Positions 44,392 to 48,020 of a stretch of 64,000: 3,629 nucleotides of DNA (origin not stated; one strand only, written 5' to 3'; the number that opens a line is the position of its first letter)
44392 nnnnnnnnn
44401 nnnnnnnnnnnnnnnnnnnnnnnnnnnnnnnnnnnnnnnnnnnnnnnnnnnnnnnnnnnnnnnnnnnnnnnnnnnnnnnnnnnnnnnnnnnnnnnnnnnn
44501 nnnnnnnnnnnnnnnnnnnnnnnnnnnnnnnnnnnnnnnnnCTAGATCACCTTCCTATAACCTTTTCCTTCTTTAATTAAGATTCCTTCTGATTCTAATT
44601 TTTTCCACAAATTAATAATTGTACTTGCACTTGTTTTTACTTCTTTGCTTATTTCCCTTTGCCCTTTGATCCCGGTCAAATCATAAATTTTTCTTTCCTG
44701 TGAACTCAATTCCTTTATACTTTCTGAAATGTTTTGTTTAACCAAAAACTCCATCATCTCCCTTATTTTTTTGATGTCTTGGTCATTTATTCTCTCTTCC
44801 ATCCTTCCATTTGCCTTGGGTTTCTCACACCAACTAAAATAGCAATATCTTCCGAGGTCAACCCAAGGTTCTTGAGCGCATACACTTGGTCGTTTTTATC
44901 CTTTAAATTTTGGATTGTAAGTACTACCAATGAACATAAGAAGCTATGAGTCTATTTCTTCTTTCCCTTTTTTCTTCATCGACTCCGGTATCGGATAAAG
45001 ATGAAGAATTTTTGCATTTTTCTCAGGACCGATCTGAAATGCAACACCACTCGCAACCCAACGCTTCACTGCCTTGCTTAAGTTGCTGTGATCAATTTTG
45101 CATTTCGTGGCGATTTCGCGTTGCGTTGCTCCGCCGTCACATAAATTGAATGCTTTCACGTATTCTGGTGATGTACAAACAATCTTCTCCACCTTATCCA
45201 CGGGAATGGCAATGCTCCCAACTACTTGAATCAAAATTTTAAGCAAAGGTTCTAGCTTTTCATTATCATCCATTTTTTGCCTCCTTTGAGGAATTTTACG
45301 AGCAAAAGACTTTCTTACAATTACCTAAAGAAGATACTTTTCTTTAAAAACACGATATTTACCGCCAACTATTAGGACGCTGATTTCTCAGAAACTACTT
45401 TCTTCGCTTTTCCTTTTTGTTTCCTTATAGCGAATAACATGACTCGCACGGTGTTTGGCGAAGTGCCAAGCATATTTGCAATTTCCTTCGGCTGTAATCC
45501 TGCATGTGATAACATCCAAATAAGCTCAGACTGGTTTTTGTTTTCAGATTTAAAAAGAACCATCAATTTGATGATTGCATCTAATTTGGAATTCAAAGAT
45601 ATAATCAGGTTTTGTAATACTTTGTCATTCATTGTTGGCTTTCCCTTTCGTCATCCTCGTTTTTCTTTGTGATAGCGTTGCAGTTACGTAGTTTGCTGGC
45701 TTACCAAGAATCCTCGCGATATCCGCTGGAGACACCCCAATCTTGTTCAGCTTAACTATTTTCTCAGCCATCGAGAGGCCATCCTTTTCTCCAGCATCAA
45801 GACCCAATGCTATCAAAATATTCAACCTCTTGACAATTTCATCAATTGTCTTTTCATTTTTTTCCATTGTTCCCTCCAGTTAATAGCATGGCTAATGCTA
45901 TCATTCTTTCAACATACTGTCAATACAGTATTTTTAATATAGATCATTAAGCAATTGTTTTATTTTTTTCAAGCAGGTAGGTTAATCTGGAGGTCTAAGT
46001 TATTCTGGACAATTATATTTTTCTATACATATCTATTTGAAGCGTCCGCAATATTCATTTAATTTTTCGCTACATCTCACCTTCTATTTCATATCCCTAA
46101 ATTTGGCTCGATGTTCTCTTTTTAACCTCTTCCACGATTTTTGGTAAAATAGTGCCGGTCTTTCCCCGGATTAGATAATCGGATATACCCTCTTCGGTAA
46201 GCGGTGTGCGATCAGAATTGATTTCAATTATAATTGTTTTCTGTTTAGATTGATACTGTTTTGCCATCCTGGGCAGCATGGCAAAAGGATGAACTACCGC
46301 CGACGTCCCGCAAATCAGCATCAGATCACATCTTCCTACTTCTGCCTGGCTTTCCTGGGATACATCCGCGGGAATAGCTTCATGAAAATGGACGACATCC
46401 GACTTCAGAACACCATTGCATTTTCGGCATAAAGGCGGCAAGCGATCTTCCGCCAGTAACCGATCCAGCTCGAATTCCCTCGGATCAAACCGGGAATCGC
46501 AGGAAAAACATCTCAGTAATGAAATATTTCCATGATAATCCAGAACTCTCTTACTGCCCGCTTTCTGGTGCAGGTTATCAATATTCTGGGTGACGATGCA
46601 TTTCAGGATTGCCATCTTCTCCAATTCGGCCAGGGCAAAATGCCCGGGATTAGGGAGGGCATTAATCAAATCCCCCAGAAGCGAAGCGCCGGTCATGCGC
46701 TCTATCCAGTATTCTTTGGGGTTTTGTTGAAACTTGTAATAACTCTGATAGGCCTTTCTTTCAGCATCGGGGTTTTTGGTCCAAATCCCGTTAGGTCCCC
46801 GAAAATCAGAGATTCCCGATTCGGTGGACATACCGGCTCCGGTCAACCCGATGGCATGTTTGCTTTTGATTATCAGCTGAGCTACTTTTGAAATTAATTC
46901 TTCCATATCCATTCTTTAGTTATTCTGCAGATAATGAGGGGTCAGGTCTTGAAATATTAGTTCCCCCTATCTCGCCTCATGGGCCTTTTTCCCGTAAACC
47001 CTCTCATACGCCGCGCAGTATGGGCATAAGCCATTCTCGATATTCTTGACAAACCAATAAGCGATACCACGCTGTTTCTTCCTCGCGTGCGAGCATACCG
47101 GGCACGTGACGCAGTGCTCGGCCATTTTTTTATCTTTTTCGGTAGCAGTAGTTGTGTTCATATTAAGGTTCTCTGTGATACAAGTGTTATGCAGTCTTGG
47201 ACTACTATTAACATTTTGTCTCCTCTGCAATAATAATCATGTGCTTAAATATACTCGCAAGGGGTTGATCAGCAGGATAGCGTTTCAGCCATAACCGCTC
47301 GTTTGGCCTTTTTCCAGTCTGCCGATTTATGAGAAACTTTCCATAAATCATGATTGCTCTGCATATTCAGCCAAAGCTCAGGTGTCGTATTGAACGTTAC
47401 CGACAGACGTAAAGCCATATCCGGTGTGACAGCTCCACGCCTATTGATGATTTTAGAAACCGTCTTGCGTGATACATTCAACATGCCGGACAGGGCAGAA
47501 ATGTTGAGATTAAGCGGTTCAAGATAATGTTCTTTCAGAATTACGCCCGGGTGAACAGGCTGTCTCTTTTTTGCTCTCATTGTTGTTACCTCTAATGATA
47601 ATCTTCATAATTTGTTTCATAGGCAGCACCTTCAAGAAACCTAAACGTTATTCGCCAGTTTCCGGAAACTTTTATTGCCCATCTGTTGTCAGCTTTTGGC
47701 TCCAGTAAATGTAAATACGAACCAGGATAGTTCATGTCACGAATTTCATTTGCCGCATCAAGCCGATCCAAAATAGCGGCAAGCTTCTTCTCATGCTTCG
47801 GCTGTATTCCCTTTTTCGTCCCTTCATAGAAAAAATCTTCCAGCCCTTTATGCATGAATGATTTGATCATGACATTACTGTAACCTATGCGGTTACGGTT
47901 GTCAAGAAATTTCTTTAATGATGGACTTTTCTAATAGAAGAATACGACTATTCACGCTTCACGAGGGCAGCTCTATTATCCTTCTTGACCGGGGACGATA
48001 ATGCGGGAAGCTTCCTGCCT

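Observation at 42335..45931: Two HEPN (R-x4-H) genes embedded in an array of five paralogous mini-HTH genes and three winged-HTH modules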

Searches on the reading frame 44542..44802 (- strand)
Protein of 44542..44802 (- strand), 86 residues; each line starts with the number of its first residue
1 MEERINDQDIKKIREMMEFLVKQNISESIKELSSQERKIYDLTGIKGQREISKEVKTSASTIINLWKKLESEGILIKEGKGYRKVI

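Call 3: search_protein_families(library=pfam, proteins=[window:44542-44802:-], max_evalue=1)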
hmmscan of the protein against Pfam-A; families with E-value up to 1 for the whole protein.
window:44542-44802:- (86 aa): 13 families
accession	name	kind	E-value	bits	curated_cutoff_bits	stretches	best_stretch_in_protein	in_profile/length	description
PF13412.12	HTH_24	-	0.0048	16.9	21.9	1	48-75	20-47/48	Winged helix-turn-helix DNA-binding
PF23898.1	Crass_capsid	-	0.011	14.6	27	1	23-65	311-351/496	Crassvirus major capsid protein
PF01325.25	Fe_dep_repress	-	0.022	15.4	26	1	38-80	12-57/60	Iron dependent repressor, N-terminal DNA binding domain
PF14926.11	CFAP300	-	0.033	13.9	27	1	16-80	50-111/246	Cilia- and flagella-associated protein 300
PF01418.23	HTH_6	-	0.034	14.6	28.3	1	26-73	8-62/77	Helix-turn-helix domain, rpiR family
PF13936.12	HTH_38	-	0.037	14.2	27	1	28-62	1-37/44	Helix-turn-helix domain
PF01047.28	MarR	-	0.038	14.3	24.6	1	39-76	12-48/59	MarR family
PF08279.18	HTH_11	-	0.052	13.9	25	1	49-83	19-55/55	HTH domain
PF08711.16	Med26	-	0.078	13.3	20.6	1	50-69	33-51/52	TFIIS helical bundle-like domain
PF21318.3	BRCA2DBD_OB2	-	0.092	13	27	1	55-83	10-38/66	BRCA2, OB2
PF13545.12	HTH_Crp_2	-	0.1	13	27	1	48-80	25-57/70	Crp-like helix-turn-helix domain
PF01022.26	HTH_5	-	0.12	12.7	22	0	50-76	20-46/47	Bacterial regulatory protein, arsR family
PF01978.25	TrmB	-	0.15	12.4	25.6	1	48-82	25-59/68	Sugar-specific transcriptional regulator TrmB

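Call 4: search_protein_families(library=padloc, proteins=[window:44542-44802:-], max_evalue=1)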
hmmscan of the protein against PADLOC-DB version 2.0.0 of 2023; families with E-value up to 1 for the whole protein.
window:44542-44802:- (86 aa): 7 families
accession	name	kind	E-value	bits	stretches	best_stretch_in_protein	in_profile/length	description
PDLC01434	CasR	-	1.8e-05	22.7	1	15-84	115-180/191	"CAS-I,CAS-II,CAS-III,CAS-IV,CAS-V,CAS-VI; associated_signaling"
PDLC01850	CARF3--CARF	-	3.9e-05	21.6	1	22-81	132-195/209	-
PDLC01268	CasR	-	6.1e-05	21.1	1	11-83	110-173/179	"CAS-I,CAS-II,CAS-III,CAS-IV,CAS-V,CAS-VI; associated_signaling"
PDLC01044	Csa3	-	0.00035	18.5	1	44-82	148-184/194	Type I-A associated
PDLC01848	CARF3--CARF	-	0.0019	15.9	1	15-78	118-182/197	-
PDLC01865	CARF3--CARF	-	0.0054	14.3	1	27-77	142-193/215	-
PDLC01879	CARF3--CARF_TM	-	0.023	12.3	1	24-83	146-208/222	-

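Call 5: search_protein_families(library=ncbifam, proteins=[window:44542-44802:-], max_evalue=1)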
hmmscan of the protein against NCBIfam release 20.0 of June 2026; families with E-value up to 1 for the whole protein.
window:44542-44802:- (86 aa): 8 families
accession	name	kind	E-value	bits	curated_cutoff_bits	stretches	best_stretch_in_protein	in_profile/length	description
TIGR01884.1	cas_HTH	subfamily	0.00073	19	60.2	1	31-83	139-195/202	CRISPR-associated CARF protein Csa3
TIGR02985.1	Sig70_bacteroi1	subfamily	0.004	17.4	126.4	1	11-64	94-149/162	RNA polymerase sigma-70 factor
TIGR02937.1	sigma70-ECF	superfamily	0.0049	16.5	42.9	1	2-69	88-157/165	sigma-70 family RNA polymerase sigma factor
NF003033.0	PRK03911.1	equivalog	0.011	15.4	248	1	53-77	34-58/264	HrcA family transcriptional regulator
NF052586.1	RnaseECyano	equivalog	0.026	13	900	1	6-68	545-605/619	ribonuclease E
NF038103.1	blaGMB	exception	0.048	12.8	580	1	10-80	139-210/270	GMB family subclass B1 metallo-beta-lactamase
NF040939.2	trans_reg_lrs14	equivalog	0.062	13.3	90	1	46-78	37-69/103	Lrs14 family HTH-type transcriptional regulator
NF052281.1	rhizopine_MocR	equivalog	0.083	11.5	650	1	18-78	16-75/479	rhizopine catabolism transcriptional regulator MocR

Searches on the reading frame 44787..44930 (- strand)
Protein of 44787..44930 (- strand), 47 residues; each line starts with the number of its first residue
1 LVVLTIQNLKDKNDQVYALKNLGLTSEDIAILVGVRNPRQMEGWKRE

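Call 52: search_protein_families(library=pfam, proteins=[window:44787-44930:-], max_evalue=1)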
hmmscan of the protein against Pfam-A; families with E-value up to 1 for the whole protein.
window:44787-44930:- (47 aa): 0 families

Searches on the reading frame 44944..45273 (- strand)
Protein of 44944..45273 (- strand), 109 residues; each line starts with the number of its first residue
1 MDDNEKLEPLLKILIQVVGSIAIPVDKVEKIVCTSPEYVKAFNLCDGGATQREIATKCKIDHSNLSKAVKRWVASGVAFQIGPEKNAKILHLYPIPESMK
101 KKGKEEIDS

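Call 3: search_protein_families(library=pfam, proteins=[window:44944-45273:-], max_evalue=1)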
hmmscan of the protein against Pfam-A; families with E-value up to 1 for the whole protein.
window:44944-45273:- (109 aa): 9 families
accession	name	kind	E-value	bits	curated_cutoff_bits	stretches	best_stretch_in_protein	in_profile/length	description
PF12802.13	MarR_2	-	1.6e-05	25.4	27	1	46-77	16-49/61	MarR family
PF13384.12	HTH_23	-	0.0028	17.9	24.6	1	43-78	12-47/50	Homeodomain-like domain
PF13412.12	HTH_24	-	0.0033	17.4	21.9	1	46-76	15-45/48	Winged helix-turn-helix DNA-binding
PF13518.12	HTH_28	-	0.033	14.7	25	1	41-77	5-41/52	Helix-turn-helix domain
PF01047.28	MarR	-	0.07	13.5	24.6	1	47-71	16-40/59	MarR family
PF10975.14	DUF2802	-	0.16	12.6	33.5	1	28-60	23-55/68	Protein of unknown function (DUF2802)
PF16221.11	HTH_47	-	0.16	12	27.1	1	37-76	35-74/78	winged helix-turn-helix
PF01978.25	TrmB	-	0.22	11.9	25.6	1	44-78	18-52/68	Sugar-specific transcriptional regulator TrmB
PF10074.15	RovC_DNA-bd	-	0.24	12.5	26.4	1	38-75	47-81/107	T6SS, Transcription factor, DNA binding domain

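Call 4: search_protein_families(library=padloc, proteins=[window:44944-45273:-], max_evalue=1)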
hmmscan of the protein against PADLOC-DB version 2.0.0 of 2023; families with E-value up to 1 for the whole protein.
window:44944-45273:- (109 aa): 1 family
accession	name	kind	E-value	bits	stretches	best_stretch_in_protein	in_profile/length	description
PDLC04369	PDC-M05A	-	0.0025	15.5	1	50-81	31-62/201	-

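Call 5: search_protein_families(library=ncbifam, proteins=[window:44944-45273:-], max_evalue=1)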
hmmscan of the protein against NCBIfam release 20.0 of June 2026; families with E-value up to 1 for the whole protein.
window:44944-45273:- (109 aa): 1 family
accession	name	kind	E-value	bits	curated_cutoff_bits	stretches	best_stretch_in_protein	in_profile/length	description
NF033545.0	transpos_IS630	equivalog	0.032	13.7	100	1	40-77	4-41/299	IS630 family transposase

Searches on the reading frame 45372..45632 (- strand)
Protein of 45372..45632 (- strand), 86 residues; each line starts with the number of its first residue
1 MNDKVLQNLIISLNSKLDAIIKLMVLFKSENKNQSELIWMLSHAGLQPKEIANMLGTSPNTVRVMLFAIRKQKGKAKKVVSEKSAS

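Call 3: search_protein_families(library=pfam, proteins=[window:45372-45632:-], max_evalue=1)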
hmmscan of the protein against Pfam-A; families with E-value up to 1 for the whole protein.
window:45372-45632:- (86 aa): 17 families
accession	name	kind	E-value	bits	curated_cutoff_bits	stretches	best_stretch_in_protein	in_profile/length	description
PF08281.18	Sigma70_r4_2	-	2.3e-05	24.4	25.7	1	34-72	15-53/54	Sigma-70, region 4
PF11994.14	DUF3489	-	0.006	17.1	29.5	1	33-83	8-58/68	Protein of unknown function (DUF3489)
PF07638.17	Sigma70_ECF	-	0.0092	16.3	21.1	1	26-72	133-178/185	ECF sigma factor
PF06056.18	Terminase_5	-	0.014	15.8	20.3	1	43-63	11-31/58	Putative ATPase subunit of terminase (gpP-like)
PF13384.12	HTH_23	-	0.014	15.6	24.6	1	39-63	12-35/50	Homeodomain-like domain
PF13412.12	HTH_24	-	0.021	14.8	21.9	1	42-64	14-36/48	Winged helix-turn-helix DNA-binding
PF00196.25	GerE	-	0.023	14.7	23.5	1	43-66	15-38/57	Bacterial regulatory proteins, luxR family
PF12728.13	HTH_17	-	0.031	15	27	1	47-65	3-21/51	Helix-turn-helix domain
PF14106.11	DUF4279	-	0.041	14.6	25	0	46-64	5-23/116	Domain of unknown function (DUF4279)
PF23737.1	HTH_71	-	0.041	14.3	27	1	49-76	22-49/50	HTH 3-helical bundle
PF13545.12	HTH_Crp_2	-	0.041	14.3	27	1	49-70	26-47/70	Crp-like helix-turn-helix domain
PF10668.15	Phage_terminase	-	0.048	13.8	22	1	29-75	6-51/67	Phage terminase small subunit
PF01325.25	Fe_dep_repress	-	0.095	13.4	26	1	37-68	12-45/60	Iron dependent repressor, N-terminal DNA binding domain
PF13551.12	HTH_29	-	0.12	12.9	28.1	1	38-63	5-30/64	Winged helix-turn helix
PF12840.13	HTH_20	-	0.14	12.6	27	1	31-63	3-36/51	Helix-turn-helix domain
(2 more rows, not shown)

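Call 4: search_protein_families(library=padloc, proteins=[window:45372-45632:-], max_evalue=1)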
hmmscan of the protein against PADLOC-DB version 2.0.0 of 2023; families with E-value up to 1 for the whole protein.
window:45372-45632:- (86 aa): 2 families
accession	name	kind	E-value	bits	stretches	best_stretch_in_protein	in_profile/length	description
PDLC01850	CARF3--CARF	-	0.015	13.2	1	29-72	143-186/209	-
PDLC01268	CasR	-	0.016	13.2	1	8-73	102-165/179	"CAS-I,CAS-II,CAS-III,CAS-IV,CAS-V,CAS-VI; associated_signaling"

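Call 5: search_protein_families(library=ncbifam, proteins=[window:45372-45632:-], max_evalue=1)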
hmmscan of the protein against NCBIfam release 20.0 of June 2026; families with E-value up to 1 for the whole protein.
window:45372-45632:- (86 aa): 17 families
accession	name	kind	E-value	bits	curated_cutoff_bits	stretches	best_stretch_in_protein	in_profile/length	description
NF058625.1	sigma_PG0214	equivalog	0.00042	20.1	130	1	28-72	112-156/170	GFO_1088 family ECF-type sigma factor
TIGR02937.1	sigma70-ECF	superfamily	0.00051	19.7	42.9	1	33-71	121-159/165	sigma-70 family RNA polymerase sigma factor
TIGR02999.1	Sig-70_X6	subfamily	0.0033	17.3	126.15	1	16-63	121-168/183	ECF-type sigma factor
TIGR02950.1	SigM_subfam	subfamily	0.006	16.4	147.95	1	26-72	107-153/159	RNA polymerase sigma factor, SigM family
TIGR02985.1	Sig70_bacteroi1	subfamily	0.012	15.8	126.4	1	40-66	125-151/162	RNA polymerase sigma-70 factor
NF007230.0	PRK09648.1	subfamily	0.013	15.2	209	1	26-66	138-178/195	RNA polymerase sigma factor ShbA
TIGR02952.1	Sig70_famx2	equivalog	0.015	15.2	206.45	1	22-68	115-161/170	ECF subfamily RNA polymerase sigma factor, BldN family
NF040601.1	TerS_not_xtmA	equivalog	0.017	14.8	120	1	28-64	5-41/233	phage terminase small subunit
NF009170.0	PRK12517.1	subfamily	0.017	14.6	197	1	30-73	130-172/188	RNA polymerase sigma factor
NF033546.1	transpos_IS21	equivalog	0.02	14.4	160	1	39-70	2-33/294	IS21 family transposase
TIGR02959.1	SigZ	equivalog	0.04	13.8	168.65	1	26-64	97-135/170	RNA polymerase sigma factor SigZ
TIGR02984.1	Sig-70_plancto1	subfamily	0.044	13.4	183.75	1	22-67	133-178/189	RNA polymerase sigma-70 factor, Planctomycetaceae-specific subfamily 1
TIGR03879.1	near_KaiC_dom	domain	0.053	14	65.1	1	42-71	32-61/91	probable regulatory domain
NF009166.1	PRK12513.1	equivalog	0.063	13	206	1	32-72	141-182/193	RNA polymerase sigma factor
NF009168.0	PRK12515.1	subfamily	0.11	11.9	236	1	31-77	133-179/189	RNA polymerase sigma factor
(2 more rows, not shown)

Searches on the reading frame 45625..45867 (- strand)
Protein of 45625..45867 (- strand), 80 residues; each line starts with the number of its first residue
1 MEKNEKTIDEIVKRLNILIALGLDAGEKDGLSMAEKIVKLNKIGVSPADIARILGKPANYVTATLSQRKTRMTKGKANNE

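Call 3: search_protein_families(library=pfam, proteins=[window:45625-45867:-], max_evalue=1)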
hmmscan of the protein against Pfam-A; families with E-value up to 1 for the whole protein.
window:45625-45867:- (80 aa): 2 families
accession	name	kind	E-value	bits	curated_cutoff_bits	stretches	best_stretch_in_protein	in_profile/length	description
PF13384.12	HTH_23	-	0.0033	17.6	24.6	1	37-66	10-39/50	Homeodomain-like domain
PF08281.18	Sigma70_r4_2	-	0.2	11.8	25.7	0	44-67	26-49/54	Sigma-70, region 4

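Call 4: search_protein_families(library=padloc, proteins=[window:45625-45867:-], max_evalue=1)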
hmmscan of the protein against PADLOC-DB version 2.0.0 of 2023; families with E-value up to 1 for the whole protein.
window:45625-45867:- (80 aa): 0 families

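Call 5: search_protein_families(library=ncbifam, proteins=[window:45625-45867:-], max_evalue=1)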
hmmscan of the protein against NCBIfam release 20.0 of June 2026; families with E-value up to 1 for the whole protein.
window:45625-45867:- (80 aa): 1 family
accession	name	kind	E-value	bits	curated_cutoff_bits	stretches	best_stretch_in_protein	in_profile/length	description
NF040595.1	HTH_Cbp1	equivalog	0.035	14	140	1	15-76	33-94/135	CRISPR DNA repeat-binding protein Cbp1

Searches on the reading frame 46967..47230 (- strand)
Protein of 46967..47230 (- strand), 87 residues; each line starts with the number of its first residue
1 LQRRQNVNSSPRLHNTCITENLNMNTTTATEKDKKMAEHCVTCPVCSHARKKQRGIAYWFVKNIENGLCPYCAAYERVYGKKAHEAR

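Call 52: search_protein_families(library=pfam, proteins=[window:46967-47230:-], max_evalue=1)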
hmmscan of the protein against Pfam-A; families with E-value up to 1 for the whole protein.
window:46967-47230:- (87 aa): 3 families
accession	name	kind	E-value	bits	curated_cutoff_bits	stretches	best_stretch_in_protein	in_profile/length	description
PF05605.18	zf-Di19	-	0.0072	17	27.5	1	35-51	26-42/54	Drought induced 19 protein (Di19), zinc-binding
PF24921.1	RING_XB3-XBAT31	-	0.31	11.6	50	1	13-48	18-53/57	E3 ubiquitin-protein ligase XB3/XBAT31 RING finger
PF13639.12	zf-RING_2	-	0.97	10.2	27.3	0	38-72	14-43/44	Ring finger domain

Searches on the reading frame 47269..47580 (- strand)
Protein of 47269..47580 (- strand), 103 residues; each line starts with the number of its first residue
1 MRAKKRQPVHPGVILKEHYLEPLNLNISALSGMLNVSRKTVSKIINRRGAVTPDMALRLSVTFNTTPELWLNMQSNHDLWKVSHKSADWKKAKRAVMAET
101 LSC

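Call 44: search_protein_families(library=pfam, proteins=[window:47269-47580:-], max_evalue=0.001)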
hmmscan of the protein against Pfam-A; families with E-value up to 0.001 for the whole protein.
window:47269-47580:- (103 aa): 1 family
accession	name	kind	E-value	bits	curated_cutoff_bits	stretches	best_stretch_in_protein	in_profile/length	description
PF01381.28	HTH_3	-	1.1e-07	32.2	23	1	19-69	4-54/55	Helix-turn-helix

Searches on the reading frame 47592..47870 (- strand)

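Call 44: search_protein_families(library=pfam, proteins=[window:47592-47870:-], max_evalue=0.001)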
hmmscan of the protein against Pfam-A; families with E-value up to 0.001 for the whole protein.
window:47592-47870:- (92 aa): 1 family
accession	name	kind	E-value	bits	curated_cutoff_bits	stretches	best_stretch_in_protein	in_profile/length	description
PF05015.19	HigB-like_toxin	-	3e-21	76.1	27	1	3-92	1-91/91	RelE-like toxin of type II toxin-antitoxin system HigB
